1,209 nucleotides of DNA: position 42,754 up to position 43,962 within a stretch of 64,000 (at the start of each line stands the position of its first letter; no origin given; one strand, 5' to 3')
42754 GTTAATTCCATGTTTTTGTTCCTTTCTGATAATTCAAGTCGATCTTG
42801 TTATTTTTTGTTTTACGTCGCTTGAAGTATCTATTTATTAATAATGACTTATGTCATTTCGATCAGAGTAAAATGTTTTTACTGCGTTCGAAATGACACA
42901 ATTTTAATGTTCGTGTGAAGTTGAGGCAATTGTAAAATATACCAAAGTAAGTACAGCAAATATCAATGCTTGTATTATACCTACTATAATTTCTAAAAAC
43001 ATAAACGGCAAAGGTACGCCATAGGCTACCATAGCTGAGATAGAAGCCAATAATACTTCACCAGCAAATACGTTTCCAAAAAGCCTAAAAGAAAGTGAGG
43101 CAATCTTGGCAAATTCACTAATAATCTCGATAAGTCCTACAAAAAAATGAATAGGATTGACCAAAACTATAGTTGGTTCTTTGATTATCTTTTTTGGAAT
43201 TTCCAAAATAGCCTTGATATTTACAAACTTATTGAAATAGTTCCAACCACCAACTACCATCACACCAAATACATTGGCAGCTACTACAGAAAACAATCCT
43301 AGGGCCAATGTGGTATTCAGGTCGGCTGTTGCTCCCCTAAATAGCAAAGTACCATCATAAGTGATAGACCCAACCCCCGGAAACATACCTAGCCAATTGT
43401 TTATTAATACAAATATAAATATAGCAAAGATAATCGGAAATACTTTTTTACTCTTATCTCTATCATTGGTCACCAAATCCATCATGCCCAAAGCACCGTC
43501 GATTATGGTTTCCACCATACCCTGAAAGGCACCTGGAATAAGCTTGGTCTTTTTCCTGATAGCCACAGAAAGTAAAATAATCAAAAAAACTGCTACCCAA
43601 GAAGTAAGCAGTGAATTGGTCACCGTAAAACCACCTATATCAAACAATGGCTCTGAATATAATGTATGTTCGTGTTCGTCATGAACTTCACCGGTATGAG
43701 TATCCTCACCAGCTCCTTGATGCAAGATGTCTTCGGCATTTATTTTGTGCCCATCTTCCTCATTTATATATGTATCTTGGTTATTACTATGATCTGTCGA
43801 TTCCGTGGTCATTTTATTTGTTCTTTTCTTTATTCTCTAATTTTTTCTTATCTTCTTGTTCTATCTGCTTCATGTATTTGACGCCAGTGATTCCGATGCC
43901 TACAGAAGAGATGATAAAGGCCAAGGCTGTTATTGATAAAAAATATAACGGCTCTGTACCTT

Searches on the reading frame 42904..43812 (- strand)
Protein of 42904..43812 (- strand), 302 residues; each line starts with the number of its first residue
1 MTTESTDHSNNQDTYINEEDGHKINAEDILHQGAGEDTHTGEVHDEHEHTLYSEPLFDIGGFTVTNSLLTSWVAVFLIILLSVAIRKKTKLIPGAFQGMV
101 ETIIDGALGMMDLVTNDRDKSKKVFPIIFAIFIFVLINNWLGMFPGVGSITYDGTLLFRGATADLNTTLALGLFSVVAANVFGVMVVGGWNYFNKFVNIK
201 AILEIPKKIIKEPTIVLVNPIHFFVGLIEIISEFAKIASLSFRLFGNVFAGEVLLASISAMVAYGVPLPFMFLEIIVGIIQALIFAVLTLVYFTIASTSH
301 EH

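Call 84: search_protein_families(library=pfam, max_evalue=0.01, proteins=[window:42904-43812:-])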
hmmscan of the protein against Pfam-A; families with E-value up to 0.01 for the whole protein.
window:42904-43812:- (302 aa): 1 family
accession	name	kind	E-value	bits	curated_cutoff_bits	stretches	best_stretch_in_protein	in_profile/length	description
PF00119.25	ATP-synt_A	-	2.3e-41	142.5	33.9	1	69-293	2-216/217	ATP synthase A chain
